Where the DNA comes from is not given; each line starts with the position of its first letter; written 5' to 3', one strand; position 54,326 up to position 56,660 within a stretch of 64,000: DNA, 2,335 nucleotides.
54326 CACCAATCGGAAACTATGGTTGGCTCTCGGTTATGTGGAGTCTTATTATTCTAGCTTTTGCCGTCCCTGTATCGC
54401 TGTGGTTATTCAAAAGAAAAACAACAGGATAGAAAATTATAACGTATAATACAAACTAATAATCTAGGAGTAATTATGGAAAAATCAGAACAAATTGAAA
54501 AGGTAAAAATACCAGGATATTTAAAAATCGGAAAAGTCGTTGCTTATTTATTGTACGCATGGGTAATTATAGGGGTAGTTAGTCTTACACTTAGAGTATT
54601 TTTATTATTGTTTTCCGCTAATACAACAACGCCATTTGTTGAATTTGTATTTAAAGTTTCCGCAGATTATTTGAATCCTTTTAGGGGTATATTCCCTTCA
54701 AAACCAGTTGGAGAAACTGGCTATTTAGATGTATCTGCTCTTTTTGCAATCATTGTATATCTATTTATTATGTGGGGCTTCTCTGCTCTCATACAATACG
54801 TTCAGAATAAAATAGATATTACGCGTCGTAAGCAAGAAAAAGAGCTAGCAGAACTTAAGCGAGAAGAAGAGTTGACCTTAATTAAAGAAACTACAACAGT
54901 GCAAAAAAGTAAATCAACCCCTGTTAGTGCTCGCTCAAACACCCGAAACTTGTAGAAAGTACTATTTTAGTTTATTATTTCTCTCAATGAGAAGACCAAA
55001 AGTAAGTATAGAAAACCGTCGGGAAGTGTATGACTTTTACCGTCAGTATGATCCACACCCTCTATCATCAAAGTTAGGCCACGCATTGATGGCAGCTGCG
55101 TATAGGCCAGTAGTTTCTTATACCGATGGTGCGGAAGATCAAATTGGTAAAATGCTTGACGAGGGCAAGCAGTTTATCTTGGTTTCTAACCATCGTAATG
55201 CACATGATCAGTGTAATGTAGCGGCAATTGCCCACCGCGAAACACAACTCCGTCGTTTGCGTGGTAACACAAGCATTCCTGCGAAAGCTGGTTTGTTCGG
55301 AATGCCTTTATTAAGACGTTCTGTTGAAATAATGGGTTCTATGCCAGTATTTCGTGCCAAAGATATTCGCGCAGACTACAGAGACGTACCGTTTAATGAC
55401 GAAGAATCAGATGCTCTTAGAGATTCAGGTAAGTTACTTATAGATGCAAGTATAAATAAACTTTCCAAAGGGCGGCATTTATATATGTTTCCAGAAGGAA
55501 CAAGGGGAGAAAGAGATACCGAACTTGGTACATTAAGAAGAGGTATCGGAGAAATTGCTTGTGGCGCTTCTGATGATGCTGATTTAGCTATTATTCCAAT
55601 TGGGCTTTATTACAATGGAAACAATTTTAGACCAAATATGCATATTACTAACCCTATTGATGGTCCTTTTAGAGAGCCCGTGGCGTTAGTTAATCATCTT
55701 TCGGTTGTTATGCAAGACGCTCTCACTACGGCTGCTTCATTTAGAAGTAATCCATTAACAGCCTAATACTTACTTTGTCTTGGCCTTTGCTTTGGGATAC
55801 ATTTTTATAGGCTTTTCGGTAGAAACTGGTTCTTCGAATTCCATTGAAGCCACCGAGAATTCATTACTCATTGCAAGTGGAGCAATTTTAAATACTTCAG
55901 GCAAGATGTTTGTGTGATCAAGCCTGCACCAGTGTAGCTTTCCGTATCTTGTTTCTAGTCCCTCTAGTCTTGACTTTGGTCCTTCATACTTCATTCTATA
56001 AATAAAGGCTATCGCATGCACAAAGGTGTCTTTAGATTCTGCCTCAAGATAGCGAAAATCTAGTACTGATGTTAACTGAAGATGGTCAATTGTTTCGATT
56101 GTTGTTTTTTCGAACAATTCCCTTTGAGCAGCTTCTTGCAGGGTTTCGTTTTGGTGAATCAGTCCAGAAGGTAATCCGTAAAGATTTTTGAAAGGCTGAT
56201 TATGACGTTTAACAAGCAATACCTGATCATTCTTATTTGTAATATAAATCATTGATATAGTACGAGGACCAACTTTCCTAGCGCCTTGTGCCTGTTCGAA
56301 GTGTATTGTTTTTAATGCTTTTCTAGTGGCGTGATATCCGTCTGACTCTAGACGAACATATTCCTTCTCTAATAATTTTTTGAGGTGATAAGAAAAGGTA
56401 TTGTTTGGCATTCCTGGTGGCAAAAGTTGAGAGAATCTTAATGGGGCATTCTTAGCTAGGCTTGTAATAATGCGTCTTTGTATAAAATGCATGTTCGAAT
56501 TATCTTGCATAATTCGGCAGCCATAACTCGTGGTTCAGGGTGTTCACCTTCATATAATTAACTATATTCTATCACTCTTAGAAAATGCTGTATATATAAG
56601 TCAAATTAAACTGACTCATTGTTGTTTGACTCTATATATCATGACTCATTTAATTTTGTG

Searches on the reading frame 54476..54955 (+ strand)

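Call 3: search_protein_families(library=pfam, proteins=[window:54476-54955:+], max_evalue=0.1)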
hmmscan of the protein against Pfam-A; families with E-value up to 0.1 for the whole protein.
window:54476-54955:+ (159 aa): 2 families
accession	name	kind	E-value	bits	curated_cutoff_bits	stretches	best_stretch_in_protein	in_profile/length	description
PF02325.22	YGGT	-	3.1e-08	34.3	27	1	26-99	6-67/70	YGGT family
PF06837.17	Fijivirus_P9-2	-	0.00051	20.2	27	1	14-60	42-87/178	Fijivirus P9-2 protein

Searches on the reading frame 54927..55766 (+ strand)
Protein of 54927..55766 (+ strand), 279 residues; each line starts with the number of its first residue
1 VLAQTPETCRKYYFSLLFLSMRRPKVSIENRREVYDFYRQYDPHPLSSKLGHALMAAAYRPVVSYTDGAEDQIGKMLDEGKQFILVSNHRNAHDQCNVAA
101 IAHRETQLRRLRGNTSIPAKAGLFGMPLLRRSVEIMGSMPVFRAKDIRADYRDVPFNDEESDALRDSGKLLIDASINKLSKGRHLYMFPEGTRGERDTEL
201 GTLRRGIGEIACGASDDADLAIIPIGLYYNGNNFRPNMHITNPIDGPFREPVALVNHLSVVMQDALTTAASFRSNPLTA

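Call 3: search_protein_families(library=pfam, proteins=[window:54927-55766:+], max_evalue=0.1)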
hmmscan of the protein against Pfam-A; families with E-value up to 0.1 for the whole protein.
window:54927-55766:+ (279 aa): 1 family
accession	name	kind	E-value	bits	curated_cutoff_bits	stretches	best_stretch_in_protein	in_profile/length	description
PF01553.26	Acyltransferase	-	3.8e-12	46.6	23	1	77-226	10-130/132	Acyltransferase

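Call 4: search_protein_families(library=ncbifam, proteins=[window:54927-55766:+], max_evalue=0.1)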
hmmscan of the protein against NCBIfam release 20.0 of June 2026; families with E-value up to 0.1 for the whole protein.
window:54927-55766:+ (279 aa): 1 family
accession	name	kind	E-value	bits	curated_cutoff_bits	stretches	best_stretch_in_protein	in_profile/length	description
TIGR00530.1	AGP_acyltrn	subfamily_domain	2.3e-08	33.8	102.95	1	77-225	12-127/130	1-acylglycerol-3-phosphate O-acyltransferase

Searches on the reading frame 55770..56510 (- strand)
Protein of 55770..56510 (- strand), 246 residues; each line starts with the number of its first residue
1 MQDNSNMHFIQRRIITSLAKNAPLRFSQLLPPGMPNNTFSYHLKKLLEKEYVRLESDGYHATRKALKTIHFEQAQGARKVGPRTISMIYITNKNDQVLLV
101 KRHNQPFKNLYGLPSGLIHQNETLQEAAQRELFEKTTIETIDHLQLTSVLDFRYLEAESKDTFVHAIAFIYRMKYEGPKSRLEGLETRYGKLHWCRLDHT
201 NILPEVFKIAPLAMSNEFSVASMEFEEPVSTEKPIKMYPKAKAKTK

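Call 3: search_protein_families(library=pfam, proteins=[window:55770-56510:-], max_evalue=0.1)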
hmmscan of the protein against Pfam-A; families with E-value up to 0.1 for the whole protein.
window:55770-56510:- (246 aa): 6 families
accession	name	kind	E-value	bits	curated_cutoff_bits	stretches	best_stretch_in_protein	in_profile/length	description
PF00293.34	NUDIX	-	1.5e-15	57.8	21.1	1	84-200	5-118/134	NUDIX domain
PF24038.1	DUF7347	-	5.9e-05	23.7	27.6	1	14-67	16-72/77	Domain of unknown function (DUF7347)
PF14815.12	NUDIX_4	-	0.00011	22.5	35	1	88-146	3-58/113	NUDIX domain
PF12840.13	HTH_20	-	0.0099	16.3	27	1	28-48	23-44/51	Helix-turn-helix domain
PF13412.12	HTH_24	-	0.035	14.1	21.9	0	33-53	28-48/48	Winged helix-turn-helix DNA-binding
PF01022.26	HTH_5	-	0.054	13.8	22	0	12-52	5-45/47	Bacterial regulatory protein, arsR family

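Call 4: search_protein_families(library=ncbifam, proteins=[window:55770-56510:-], max_evalue=0.1)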
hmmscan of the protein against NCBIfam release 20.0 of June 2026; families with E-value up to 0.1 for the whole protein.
window:55770-56510:- (246 aa): 23 families
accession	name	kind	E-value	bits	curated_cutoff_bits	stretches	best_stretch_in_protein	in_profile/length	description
NF003791.0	PRK05379.2-3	equivalog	4e-09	36.1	409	1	70-176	188-294/340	bifunctional nicotinamide-nucleotide adenylyltransferase/Nudix hydroxylase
NF003785.0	PRK05379.1-1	equivalog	8.9e-09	35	418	1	90-146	209-264/347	bifunctional nicotinamide-nucleotide adenylyltransferase/Nudix hydroxylase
NF050029.2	TransRepNtr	equivalog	9e-08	31.9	400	1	88-149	29-92/245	ADPR responsive transcriptional repressor NtrR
NF003786.0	PRK05379.1-2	equivalog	1.5e-07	31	397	1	92-139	226-273/354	bifunctional nicotinamide-nucleotide adenylyltransferase/Nudix hydroxylase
NF003788.0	PRK05379.1-5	equivalog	2.2e-07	30.5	354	1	84-139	213-268/351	bifunctional nicotinamide-nucleotide adenylyltransferase/Nudix hydroxylase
NF003787.0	PRK05379.1-4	equivalog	4.6e-07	29.1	449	1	92-167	216-291/346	bifunctional nicotinamide-nucleotide adenylyltransferase/Nudix hydroxylase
NF001938.0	PRK00714.1-5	equivalog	3.6e-06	26.5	116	1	84-146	14-82/172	RNA pyrophosphohydrolase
TIGR00586.1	mutt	equivalog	4.2e-06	26.8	97.9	1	85-155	7-77/129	8-oxo-dGTP diphosphatase MutT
NF006530.0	PRK08999.1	equivalog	1.4e-05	24.4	245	1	89-156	12-79/315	Nudix family hydrolase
NF001934.0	PRK00714.1-1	equivalog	1.7e-05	24.3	241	1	83-142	8-64/176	RNA pyrophosphohydrolase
NF008044.0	PRK10776.1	equivalog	3.1e-05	23.9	148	1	85-153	6-74/130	8-oxo-dGTP diphosphatase MutT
NF041652.1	Nud_hyd_Dein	equivalog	4.1e-05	23.8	200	1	88-139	18-73/152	Nudix hydrolase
NF003790.0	PRK05379.2-2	equivalog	4.6e-05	22.7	403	1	85-145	218-278/354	bifunctional nicotinamide mononucleotide adenylyltransferase/ADP-ribose pyrophosphatase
NF008736.0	PRK11762.1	equivalog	5.3e-05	22.8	169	1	86-139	50-104/186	ADP compounds hydrolase NudE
NF001937.0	PRK00714.1-4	equivalog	5.4e-05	22.9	139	1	83-142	8-64/161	RNA pyrophosphohydrolase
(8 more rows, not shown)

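Call 5: search_protein_families(library=padloc, proteins=[window:55770-56510:-], max_evalue=0.1)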
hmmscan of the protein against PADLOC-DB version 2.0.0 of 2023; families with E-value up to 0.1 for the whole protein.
window:55770-56510:- (246 aa): 2 families
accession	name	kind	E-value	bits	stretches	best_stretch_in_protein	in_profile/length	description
PDLC04899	PDC-S07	-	4.4e-07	27.6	1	90-146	13-70/135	-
PDLC01720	Csa3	-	0.017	13.7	1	38-71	61-93/118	Csa3_1_CAS-I-II-III-IV-V-VI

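Call 6: search_protein_families(library=phrogs, proteins=[window:55770-56510:-], max_evalue=0.1)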
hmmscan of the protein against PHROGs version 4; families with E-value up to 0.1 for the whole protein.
window:55770-56510:- (246 aa): 6 families
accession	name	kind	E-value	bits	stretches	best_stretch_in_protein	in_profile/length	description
phrog_1198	-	other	1.6e-15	58.6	1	83-200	38-150/253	MutT/NUDIX hydrolase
phrog_10313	-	other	6.1e-07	30.3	1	83-197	11-118/159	nudix hydrolase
phrog_1185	-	other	0.00016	22.2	1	95-156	168-226/301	nudix hydrolase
phrog_19657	-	other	0.00062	20.8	1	92-172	31-123/176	nudix hydrolase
phrog_6216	-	unknown function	0.0018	18.1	1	92-148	10-63/545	-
phrog_15528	-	head and packaging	0.0048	16.3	1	92-166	530-593/794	portal protein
